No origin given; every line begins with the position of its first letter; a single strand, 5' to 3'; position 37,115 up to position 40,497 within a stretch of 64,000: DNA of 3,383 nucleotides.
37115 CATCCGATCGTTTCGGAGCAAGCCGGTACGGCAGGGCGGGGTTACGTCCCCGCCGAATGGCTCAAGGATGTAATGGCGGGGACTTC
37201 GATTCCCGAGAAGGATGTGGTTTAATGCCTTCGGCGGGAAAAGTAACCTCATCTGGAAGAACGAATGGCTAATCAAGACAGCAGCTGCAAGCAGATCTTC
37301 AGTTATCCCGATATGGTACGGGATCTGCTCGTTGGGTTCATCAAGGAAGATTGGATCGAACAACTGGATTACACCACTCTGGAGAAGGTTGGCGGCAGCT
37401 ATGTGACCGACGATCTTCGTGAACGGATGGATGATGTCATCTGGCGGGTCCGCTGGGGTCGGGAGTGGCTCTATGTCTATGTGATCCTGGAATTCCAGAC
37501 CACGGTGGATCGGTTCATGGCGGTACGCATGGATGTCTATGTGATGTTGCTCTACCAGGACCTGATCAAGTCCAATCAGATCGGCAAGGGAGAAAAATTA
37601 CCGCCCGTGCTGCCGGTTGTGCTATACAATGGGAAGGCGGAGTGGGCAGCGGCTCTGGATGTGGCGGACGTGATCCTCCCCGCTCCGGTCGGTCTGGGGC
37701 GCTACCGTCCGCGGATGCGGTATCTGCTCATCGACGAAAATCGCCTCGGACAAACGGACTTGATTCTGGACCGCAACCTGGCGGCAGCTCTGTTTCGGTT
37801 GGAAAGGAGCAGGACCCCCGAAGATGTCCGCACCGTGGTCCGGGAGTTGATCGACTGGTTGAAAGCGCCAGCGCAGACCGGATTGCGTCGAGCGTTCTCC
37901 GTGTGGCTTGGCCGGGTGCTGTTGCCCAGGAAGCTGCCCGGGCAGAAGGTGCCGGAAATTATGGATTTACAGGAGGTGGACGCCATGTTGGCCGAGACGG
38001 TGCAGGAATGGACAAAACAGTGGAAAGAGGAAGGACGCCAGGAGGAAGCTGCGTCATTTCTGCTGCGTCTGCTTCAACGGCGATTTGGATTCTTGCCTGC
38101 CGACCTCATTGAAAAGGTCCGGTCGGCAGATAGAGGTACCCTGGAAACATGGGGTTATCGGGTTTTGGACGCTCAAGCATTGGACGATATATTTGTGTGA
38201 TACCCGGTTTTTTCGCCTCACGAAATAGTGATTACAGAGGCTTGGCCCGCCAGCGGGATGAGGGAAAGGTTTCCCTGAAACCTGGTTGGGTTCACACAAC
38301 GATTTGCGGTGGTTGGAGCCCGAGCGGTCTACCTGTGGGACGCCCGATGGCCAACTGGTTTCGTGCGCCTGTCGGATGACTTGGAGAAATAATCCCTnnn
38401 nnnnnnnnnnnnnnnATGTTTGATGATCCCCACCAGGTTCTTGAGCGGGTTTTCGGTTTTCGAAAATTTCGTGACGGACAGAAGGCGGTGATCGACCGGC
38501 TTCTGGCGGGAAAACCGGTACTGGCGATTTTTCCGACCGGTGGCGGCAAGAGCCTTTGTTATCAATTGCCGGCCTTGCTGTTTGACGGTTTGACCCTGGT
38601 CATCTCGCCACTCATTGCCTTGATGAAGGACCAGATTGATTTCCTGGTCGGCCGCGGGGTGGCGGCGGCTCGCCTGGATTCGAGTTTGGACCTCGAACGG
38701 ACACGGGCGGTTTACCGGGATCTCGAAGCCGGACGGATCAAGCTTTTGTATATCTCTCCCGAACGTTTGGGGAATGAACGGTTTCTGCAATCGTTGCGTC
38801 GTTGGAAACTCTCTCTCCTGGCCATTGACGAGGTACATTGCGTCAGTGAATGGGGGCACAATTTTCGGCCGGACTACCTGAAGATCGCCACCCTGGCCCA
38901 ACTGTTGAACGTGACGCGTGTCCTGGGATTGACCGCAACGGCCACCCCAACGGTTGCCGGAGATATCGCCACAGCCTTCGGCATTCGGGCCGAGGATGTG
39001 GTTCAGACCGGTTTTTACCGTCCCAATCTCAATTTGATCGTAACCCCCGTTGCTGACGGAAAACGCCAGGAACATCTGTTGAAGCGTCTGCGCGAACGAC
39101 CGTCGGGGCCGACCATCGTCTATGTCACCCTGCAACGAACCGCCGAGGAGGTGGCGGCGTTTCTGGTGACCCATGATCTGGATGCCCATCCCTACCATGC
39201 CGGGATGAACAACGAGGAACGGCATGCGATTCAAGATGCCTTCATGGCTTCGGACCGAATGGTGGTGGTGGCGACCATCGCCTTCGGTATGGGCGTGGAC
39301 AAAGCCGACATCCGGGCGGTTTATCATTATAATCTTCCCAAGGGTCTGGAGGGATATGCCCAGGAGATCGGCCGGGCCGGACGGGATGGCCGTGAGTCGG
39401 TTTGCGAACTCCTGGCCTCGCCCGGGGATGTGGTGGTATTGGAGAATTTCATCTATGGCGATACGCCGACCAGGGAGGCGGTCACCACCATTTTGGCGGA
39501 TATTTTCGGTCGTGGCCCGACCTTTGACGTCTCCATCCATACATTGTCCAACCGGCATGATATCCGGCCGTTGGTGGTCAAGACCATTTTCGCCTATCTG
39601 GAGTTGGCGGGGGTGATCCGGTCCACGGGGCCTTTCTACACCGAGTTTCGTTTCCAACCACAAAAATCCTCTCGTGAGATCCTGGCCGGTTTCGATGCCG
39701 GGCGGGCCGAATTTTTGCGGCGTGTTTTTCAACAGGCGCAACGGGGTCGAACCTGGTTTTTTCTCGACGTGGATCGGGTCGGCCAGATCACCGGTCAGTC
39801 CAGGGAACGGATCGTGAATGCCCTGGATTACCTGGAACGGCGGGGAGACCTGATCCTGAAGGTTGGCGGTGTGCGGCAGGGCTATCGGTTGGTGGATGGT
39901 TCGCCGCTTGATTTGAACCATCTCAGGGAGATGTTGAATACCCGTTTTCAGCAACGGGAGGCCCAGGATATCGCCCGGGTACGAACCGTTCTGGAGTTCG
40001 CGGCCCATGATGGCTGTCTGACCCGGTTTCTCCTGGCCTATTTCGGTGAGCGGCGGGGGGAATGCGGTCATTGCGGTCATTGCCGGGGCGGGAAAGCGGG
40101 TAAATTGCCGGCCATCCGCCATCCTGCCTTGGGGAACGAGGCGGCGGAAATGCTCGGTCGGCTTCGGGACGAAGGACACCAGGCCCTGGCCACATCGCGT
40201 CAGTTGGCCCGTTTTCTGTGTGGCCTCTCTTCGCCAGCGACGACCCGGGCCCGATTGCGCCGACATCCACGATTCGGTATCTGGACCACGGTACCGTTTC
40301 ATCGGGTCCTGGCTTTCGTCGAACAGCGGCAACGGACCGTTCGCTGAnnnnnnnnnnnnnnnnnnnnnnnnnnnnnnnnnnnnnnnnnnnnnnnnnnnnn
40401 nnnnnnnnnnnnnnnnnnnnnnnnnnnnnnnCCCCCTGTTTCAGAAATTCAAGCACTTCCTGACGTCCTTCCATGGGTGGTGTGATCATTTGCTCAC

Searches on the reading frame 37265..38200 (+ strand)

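Call 6: search_protein_families(library=pfam, proteins=[window:37265-38200:+], max_evalue=0.001)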
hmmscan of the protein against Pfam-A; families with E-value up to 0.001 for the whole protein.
window:37265-38200:+ (311 aa): 2 families
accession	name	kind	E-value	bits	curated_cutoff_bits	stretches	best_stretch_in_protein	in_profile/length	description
PF04754.18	Transposase_31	-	9e-27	94.4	21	1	5-202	4-195/203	Putative transposase, YhgA-like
PF14261.11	DUF4351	-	4.5e-12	46.3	25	1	255-308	1-54/59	Domain of unknown function (DUF4351)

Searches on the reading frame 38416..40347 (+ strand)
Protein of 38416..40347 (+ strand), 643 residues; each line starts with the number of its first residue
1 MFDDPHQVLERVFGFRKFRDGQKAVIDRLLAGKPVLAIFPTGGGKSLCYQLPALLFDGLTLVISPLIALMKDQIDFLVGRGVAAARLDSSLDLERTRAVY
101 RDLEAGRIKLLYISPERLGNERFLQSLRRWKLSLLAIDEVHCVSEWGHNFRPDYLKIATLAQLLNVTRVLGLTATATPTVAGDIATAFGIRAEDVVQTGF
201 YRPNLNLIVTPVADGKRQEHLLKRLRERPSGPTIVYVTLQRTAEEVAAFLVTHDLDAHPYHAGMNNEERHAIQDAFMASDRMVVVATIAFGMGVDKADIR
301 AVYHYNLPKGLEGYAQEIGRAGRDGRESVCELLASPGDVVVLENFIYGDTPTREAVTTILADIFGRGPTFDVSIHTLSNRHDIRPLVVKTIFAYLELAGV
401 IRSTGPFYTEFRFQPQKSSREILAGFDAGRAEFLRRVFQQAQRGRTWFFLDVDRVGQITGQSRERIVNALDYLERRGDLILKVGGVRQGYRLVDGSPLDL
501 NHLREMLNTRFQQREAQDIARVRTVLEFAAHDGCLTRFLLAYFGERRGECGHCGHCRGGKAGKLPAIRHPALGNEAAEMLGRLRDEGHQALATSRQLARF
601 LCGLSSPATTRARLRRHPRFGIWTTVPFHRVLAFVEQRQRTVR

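Call 6: search_protein_families(library=pfam, proteins=[window:38416-40347:+], max_evalue=0.001)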
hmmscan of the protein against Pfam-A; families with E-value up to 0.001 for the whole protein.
window:38416-40347:+ (643 aa): 3 families
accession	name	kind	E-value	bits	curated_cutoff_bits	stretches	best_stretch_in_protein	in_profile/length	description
PF00270.35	DEAD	-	7.6e-23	81.5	26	1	20-179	2-163/167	DEAD/DEAH box helicase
PF00271.37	Helicase_C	-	4e-19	69.3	23.5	1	219-325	4-110/110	Helicase conserved C-terminal domain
PF16124.10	RecQ_Zn_bind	-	3.9e-09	37.6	25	1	499-557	3-66/66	RecQ zinc-binding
